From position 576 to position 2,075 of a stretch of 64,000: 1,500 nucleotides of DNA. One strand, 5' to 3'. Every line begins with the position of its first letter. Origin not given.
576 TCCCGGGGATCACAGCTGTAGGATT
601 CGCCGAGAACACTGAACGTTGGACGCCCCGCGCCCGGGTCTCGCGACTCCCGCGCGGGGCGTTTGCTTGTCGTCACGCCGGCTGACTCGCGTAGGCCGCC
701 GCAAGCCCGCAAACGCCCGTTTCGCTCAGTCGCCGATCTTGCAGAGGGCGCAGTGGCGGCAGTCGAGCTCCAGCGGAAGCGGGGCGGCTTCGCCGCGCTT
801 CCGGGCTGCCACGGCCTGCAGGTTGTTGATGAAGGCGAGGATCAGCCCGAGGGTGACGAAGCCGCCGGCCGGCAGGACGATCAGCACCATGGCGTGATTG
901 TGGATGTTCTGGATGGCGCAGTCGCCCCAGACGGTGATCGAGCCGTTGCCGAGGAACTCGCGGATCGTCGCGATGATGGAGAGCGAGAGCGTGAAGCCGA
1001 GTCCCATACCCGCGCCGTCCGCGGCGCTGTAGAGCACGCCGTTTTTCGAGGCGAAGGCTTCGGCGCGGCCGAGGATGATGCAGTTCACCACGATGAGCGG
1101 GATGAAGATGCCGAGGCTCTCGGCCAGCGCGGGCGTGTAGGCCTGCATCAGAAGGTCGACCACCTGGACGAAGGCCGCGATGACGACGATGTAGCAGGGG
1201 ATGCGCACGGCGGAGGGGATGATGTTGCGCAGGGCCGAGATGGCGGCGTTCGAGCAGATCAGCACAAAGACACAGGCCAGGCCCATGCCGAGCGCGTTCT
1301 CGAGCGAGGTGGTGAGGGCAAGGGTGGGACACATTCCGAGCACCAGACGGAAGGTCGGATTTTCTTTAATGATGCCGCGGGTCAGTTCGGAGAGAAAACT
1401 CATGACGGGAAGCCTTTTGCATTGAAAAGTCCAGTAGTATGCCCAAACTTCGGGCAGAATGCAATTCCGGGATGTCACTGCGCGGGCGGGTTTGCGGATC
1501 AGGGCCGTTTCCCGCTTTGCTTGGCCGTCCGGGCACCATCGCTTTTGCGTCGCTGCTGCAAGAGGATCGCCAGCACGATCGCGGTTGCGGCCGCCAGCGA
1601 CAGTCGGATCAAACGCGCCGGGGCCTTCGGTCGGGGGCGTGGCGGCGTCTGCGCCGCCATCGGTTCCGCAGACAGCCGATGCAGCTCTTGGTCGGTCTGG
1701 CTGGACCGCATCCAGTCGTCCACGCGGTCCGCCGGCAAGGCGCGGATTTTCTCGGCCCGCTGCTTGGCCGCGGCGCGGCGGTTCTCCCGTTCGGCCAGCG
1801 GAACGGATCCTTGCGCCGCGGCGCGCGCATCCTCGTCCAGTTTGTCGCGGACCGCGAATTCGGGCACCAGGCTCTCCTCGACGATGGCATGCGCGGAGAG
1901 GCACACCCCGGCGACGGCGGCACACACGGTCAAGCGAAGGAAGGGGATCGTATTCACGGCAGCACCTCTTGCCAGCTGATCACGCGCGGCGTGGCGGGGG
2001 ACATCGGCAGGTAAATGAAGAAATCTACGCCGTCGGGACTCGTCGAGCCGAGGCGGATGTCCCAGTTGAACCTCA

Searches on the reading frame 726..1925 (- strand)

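Call 88: search_protein_families(library=pfam, proteins=[window:726-1925:-], max_evalue=0.00001)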
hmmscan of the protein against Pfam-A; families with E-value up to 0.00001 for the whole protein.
window:726-1925:- (399 aa): 1 family
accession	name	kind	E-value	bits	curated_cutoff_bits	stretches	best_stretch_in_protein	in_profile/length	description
PF02508.19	Rnf-Nqr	-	1.6e-65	220.8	23.8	1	178-362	2-173/174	Rnf-Nqr subunit, membrane protein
